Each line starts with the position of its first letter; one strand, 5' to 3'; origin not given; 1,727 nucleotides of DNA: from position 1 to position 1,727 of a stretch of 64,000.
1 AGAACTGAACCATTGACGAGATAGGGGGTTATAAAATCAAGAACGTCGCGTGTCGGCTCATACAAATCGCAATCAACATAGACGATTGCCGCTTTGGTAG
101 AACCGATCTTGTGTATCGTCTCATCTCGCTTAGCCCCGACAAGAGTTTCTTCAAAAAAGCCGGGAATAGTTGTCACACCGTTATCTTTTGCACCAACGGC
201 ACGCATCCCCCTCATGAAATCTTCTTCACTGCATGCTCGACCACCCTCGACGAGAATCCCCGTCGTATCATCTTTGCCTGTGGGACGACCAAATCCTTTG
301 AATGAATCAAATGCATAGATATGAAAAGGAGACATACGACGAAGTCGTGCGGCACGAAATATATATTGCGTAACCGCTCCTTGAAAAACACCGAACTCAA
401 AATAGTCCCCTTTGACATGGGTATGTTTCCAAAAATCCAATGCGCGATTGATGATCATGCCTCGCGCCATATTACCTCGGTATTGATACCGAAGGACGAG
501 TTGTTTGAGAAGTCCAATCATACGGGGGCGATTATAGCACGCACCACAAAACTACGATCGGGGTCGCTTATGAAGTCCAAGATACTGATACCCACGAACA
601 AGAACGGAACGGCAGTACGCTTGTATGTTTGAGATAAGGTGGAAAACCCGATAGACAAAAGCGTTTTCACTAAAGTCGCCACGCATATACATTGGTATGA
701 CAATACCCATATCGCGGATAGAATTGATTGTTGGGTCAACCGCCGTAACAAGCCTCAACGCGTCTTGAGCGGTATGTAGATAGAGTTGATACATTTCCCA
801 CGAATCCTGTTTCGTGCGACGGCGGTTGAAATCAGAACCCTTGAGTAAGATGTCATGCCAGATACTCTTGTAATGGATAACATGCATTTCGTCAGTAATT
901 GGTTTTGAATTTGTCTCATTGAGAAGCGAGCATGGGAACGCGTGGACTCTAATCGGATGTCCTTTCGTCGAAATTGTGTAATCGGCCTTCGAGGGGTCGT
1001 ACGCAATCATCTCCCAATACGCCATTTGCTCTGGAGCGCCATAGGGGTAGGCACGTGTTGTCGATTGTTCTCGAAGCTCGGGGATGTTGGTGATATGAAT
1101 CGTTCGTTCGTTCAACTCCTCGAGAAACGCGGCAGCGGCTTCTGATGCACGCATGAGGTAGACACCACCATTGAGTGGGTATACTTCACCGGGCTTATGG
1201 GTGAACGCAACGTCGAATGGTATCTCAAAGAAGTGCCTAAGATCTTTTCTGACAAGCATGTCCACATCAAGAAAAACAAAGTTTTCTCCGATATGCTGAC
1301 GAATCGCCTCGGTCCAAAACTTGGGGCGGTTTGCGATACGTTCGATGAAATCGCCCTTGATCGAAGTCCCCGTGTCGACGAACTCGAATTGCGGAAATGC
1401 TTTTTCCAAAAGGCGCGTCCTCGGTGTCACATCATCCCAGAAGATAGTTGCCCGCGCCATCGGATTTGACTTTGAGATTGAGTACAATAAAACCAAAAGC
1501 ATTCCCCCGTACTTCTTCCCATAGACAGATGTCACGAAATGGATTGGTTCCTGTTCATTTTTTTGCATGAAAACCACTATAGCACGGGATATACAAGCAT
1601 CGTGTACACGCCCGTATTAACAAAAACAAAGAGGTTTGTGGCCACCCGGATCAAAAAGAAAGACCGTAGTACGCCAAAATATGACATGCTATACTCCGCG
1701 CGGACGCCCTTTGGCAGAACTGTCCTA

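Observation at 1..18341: About 18 kb protein-glycosylation-like island next to a secreted LTD-PKD-LTD surface protein with a poly-Ser/Thr linker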

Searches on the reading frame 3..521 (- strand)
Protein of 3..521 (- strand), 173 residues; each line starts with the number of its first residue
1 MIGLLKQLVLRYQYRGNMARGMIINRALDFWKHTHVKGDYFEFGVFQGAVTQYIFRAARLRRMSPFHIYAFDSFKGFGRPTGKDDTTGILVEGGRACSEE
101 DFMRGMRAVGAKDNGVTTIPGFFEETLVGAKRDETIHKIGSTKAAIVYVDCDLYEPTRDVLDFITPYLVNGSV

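Call 6: search_protein_families(library=pfam, proteins=[window:3-521:-], max_evalue=0.01)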
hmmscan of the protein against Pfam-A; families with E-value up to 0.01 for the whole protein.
seq(173 aa): 2 families
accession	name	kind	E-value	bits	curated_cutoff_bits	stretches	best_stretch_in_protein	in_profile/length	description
PF05711.17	TylF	-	4e-10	39.8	23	1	29-171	84-221/264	Macrocin-O-methyltransferase (TylF)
PF13578.12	Methyltransf_24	-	1e-05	26.8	26.3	1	42-173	2-99/105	Methyltransferase domain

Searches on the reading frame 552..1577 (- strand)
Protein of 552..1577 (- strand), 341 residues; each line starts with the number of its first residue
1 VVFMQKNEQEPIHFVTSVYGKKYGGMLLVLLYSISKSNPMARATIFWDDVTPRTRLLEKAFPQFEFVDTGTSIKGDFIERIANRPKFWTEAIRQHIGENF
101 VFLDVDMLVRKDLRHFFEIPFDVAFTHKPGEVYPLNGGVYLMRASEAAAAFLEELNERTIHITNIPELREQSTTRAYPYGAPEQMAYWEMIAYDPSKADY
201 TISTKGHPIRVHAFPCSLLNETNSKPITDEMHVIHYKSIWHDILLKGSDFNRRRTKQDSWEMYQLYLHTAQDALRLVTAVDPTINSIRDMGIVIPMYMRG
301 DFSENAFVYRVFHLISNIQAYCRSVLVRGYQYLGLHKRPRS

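Call 6: search_protein_families(library=pfam, proteins=[window:552-1577:-], max_evalue=0.01)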
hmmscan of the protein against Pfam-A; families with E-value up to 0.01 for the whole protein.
window:552-1577:- (341 aa): 2 families
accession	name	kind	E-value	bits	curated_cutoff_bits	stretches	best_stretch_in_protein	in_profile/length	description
PF03407.22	Nucleotid_trans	-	0.0013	19.2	22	1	96-159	65-136/208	Nucleotide-diphospho-sugar transferase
PF01501.26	Glyco_transf_8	-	0.009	16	24.3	0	99-147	101-145/253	Glycosyl transferase family 8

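Call 22: search_protein_families(library=ncbifam, proteins=[window:552-1577:-], max_evalue=0.01)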
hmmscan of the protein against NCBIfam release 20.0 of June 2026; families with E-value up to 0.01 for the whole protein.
window:552-1577:- (341 aa): 0 families

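Call 48: find_encoding_contigs(protein=window:552-1568:-, flank=10000, max_places=5)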
Protein window:552-1568:- (338 aa): 9 contigs read that carry it; 5 places shown.
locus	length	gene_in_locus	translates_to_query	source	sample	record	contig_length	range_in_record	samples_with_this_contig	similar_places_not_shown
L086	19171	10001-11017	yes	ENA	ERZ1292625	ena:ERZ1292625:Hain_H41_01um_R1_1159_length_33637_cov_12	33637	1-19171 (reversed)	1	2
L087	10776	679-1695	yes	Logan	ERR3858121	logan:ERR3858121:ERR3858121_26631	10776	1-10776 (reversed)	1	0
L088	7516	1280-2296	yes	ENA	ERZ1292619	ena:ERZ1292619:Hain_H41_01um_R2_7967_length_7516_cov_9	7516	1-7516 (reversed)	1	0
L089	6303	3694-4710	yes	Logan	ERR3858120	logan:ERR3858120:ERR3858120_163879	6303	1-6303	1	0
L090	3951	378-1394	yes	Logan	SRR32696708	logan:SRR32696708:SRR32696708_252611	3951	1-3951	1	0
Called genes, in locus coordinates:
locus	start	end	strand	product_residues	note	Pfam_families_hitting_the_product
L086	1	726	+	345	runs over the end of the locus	PF00534:Glycos_transf_1, PF13692:Glyco_trans_1_4, PF13524:Glyco_trans_1_2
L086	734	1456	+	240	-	PF13489:Methyltransf_23, PF02353:CMAS, PF05175:MTS (weak), PF08241:Methyltransf_11, PF08242:Methyltransf_12, PF13649:Methyltransf_25, PF13847:Methyltransf_31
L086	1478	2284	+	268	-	PF13489:Methyltransf_23, PF08241:Methyltransf_11, PF08242:Methyltransf_12 (weak), PF13649:Methyltransf_25, PF13847:Methyltransf_31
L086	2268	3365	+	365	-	PF01266:DAO, PF13450:NAD_binding_8 (weak)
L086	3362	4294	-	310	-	PF01408:GFO_IDH_MocA, PF03447:NAD_binding_3 (weak)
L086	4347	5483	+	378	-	PF13439:Glyco_transf_4, PF20706:GT4-conflict (weak), PF00534:Glycos_transf_1, PF13692:Glyco_trans_1_4, PF13524:Glyco_trans_1_2 (weak)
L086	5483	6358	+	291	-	PF00535:Glycos_transf_2, PF10111:Glyco_tranf_2_2, PF13641:Glyco_tranf_2_3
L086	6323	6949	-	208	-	PF13578:Methyltransf_24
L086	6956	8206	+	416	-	PF13231:PMT_2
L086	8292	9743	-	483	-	PF02310:B12-binding, PF04055:Radical_SAM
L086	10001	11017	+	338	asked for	-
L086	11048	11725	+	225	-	PF05711:TylF, PF13578:Methyltransf_24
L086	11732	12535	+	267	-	-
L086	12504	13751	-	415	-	PF01943:Polysacc_synt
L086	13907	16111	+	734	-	PF04932:Wzy_C, PF13432:TPR_16 (faint), PF21033:RMD1-3 (faint), PF13428:TPR_14 (faint), PF23914:TPR_CcmH_CycH (faint), PF00515:TPR_1 (faint), PF07719:TPR_2 (faint), PF12895:ANAPC3 (weak), +5 more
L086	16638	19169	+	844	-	?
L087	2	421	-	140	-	?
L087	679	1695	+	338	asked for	-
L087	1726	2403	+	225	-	PF05711:TylF, PF13578:Methyltransf_24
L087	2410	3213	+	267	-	-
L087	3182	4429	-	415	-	PF01943:Polysacc_synt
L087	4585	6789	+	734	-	PF04932:Wzy_C, PF13432:TPR_16 (faint), PF21033:RMD1-3 (faint), PF13428:TPR_14 (faint), PF23914:TPR_CcmH_CycH (faint), PF00515:TPR_1 (faint), PF07719:TPR_2 (faint), PF12895:ANAPC3 (weak), +5 more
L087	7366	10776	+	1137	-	?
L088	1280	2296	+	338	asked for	-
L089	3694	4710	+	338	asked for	-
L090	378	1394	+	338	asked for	-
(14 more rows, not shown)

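Call 49: search_protein_families(library=pfam, proteins=[L086:11732-12535:+, L086:12504-13751:-, L086:13907-16111:+, L087:7366-10776:+], max_evalue=0.01)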
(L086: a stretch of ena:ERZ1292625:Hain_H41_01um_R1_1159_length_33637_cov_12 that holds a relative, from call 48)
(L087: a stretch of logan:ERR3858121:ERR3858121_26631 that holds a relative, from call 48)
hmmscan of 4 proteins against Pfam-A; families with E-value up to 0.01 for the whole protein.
L086:11732-12535:+ (267 aa): 1 family
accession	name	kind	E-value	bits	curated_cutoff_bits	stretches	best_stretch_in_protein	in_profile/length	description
PF13578.12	Methyltransf_24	-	9.4e-05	23.7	26.3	1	49-152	1-104/105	Methyltransferase domain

L086:12504-13751:- (415 aa): 1 family
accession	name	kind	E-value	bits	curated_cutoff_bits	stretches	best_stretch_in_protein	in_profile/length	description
PF01943.22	Polysacc_synt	-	1.4e-11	44.8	28.2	1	6-269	1-272/274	Polysaccharide biosynthesis protein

L086:13907-16111:+ (734 aa): 17 families
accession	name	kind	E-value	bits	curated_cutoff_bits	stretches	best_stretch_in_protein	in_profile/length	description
PF04932.20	Wzy_C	-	6.8e-19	68.6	31.7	1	207-359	7-149/149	O-Antigen ligase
PF07719.23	TPR_2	-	8.2e-12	44.7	27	1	549-578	4-33/34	Tetratricopeptide repeat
PF14559.12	TPR_19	-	1e-10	42.2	25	2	560-601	5-46/68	Tetratricopeptide repeat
PF00515.34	TPR_1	-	1e-10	41.4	27.8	1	553-578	8-33/34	Tetratricopeptide repeat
PF13176.12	TPR_7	-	1.3e-09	37.8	27.9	0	551-580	4-33/36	Tetratricopeptide repeat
PF12895.13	ANAPC3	-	1.7e-08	35.1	27.2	1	563-637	6-79/82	Anaphase-promoting complex, cyclosome, subunit 3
PF13181.12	TPR_8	-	1.8e-08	34.3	25.7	0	549-578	4-33/34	Tetratricopeptide repeat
PF13428.12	TPR_14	-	5.1e-08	33.3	23.5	0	684-714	4-34/44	Tetratricopeptide repeat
PF13424.12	TPR_12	-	1.8e-07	31.6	30.1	0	545-575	44-74/77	Tetratricopeptide repeat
PF13432.12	TPR_16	-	7.6e-07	29.9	32.7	0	584-636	1-53/65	Tetratricopeptide repeat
PF23914.1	TPR_CcmH_CycH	-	2e-06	28.1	42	1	542-631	46-138/158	Cytochrome c-type biogenesis protein H TPR domain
PF13414.12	TPR_11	-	1.4e-05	25.1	26.8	1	563-592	11-40/42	TPR repeat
PF13431.12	TPR_17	-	3e-05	24.4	24.4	0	568-601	1-34/34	Tetratricopeptide repeat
PF13374.12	TPR_10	-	0.0015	19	27.5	0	553-575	9-31/42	Tetratricopeptide repeat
PF07578.16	LAB_N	-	0.0064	17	26.7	0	127-148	30-51/71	Lipid A Biosynthesis N-terminal domain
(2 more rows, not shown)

L087:7366-10776:+ (1137 aa): 0 families

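Call 51: search_protein_families(library=ncbifam, proteins=[L086:13907-16111:+, L086:12504-13751:-, L086:11732-12535:+, L086:11048-11725:+], max_evalue=0.001)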
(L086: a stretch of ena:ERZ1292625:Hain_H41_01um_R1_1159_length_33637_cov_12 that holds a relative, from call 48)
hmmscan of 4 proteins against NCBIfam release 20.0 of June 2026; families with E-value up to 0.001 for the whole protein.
L086:13907-16111:+ (734 aa): 11 families
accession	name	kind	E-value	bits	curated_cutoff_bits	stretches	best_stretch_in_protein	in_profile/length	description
NF040959.1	MamA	equivalog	3.4e-11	43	200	1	535-630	60-155/204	magnetosome protein MamA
TIGR02521.1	type_IV_pilW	equivalog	8.7e-11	41.8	154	1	530-637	49-158/234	type IV pilus biogenesis/stability protein PilW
TIGR02917.1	PEP_TPR_lipo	equivalog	2.4e-10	39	312.2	1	561-724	276-440/899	XrtA/PEP-CTERM system TPR-repeat protein PrsT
NF047371.1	FlcA_CTERM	equivalog_domain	8.5e-07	27.8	300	1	560-631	453-524/646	periplasmic flagellar collar protein FlcA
NF033762.1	social_mot_Tgl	equivalog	1.4e-06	27.9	225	0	530-607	49-127/252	social motility TPR repeat lipoprotein Tgl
TIGR02552.1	LcrH_SycD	equivalog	4.7e-06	26.3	104.8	0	549-627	21-99/136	SycD/LcrH family type III secretion system chaperone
NF047558.1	TPR_END_plus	domain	0.00018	21.4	32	0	687-716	5-34/56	TPR end-of-group domain-containing protein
NF052415.1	T3SS_chap_SctY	equivalog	0.00037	21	70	0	658-710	19-69/106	type III secretion apparatus assembly chaperone SctY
NF047373.1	BB0259_flg_lyt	exception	0.00047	19.1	234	1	550-654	58-162/705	flagellar assembly lytic transglycosylase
TIGR00990.1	3a0801s09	subfamily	0.00054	18.7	757.25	1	530-637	349-456/615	mitochondrial import receptor subunit TOM70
TIGR00540.1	TPR_hemY_coli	hypoth_equivalog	0.00055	18.8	142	0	504-629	260-374/385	heme biosynthesis-associated TPR protein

L086:12504-13751:- (415 aa): 0 families

L086:11732-12535:+ (267 aa): 0 families

L086:11048-11725:+ (225 aa): 0 families

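Call 53: search_solved_structures(query=L086:13907-16111:+, max_evalue=1, show_alignments=0)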
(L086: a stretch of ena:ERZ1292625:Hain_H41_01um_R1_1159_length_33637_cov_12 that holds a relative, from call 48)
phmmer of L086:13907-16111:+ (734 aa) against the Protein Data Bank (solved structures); distinct sequences matched with E-value up to 1: 77 (the best 60 are shown).
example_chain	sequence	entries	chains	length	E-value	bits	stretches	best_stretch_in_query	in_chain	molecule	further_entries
9qhb_A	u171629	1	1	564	8e-53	183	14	537-608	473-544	Engineered tetratricopeptide repeat protein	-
9qhc_A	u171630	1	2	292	1.6e-27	99.3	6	539-610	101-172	Engineered tetratricopeptide repeat protein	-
8bu0_A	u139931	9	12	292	2.6e-27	98.6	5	538-608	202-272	Consensus tetratricopeptide repeat protein | Crystal structure of an 8-repeat consensus TPR superhelix with Zinc. | Monomer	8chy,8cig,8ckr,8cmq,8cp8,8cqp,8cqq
7obi_A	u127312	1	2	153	4.7e-14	54.8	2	538-617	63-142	CTPR-rv4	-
8ch0_A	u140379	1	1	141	6.6e-14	54.3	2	538-607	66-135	Consensus tetratricopeptide repeat protein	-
2fo7_A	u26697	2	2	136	7e-14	54.2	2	538-607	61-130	SYNTHETIC CONSENSUS TPR PROTEIN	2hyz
1na0_A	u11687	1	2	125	2.2e-11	46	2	559-615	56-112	designed protein CTPR3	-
9gzg_A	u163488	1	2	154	1e-10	43.8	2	538-609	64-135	Engineered CTPR protein with glutamic acids for conductivity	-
2wqh_A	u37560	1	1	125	5.7e-10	41.3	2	559-610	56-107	CTPR3Y3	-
6vfi_B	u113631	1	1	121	7.2e-10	41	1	538-625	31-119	O43_dn18B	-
6v8e_A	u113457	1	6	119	7.6e-09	37.6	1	538-615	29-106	Designed protein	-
6vfh_A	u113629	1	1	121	1e-08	37.2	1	538-614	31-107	T33_dn10A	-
3kd7_A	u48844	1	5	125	1.1e-08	37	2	563-616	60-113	CTPR390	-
1na3_A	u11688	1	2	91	1.5e-07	33.3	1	542-615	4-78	designed protein CTPR2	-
6vfj_B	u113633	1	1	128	1.5e-07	33.3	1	538-616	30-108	I53_dn5B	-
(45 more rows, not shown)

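Call 54: search_solved_structures(query=L086:13907-15316:+, max_evalue=10, show_alignments=1)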
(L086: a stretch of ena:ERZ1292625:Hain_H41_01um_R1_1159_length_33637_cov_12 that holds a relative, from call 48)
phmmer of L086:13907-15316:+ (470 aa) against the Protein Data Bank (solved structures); distinct sequences matched with E-value up to 10: 0.

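Call 73: find_related_loci(query=A4, collection=metagenome_contigs, flank=10000)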
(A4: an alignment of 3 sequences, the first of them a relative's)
Query A4 (734 aa) in metagenome_contigs; peptide patterns used: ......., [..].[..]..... (x = any residue, [..] = any of these).
599 stretches matched a pattern (row limit reached: there are more); 441 encode a relative of the query (tblastn E <= 1e-3); the best 80 are kept; 80 distinct loci.
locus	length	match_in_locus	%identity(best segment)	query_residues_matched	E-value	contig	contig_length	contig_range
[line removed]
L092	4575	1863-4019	40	2-730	7e-172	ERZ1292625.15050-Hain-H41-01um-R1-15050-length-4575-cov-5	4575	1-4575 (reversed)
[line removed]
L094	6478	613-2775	42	2-730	5e-165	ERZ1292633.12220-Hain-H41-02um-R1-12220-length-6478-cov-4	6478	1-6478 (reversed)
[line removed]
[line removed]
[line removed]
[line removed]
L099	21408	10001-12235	38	2-730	4e-161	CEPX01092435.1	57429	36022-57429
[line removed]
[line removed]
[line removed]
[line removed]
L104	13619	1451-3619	40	4-730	1e-156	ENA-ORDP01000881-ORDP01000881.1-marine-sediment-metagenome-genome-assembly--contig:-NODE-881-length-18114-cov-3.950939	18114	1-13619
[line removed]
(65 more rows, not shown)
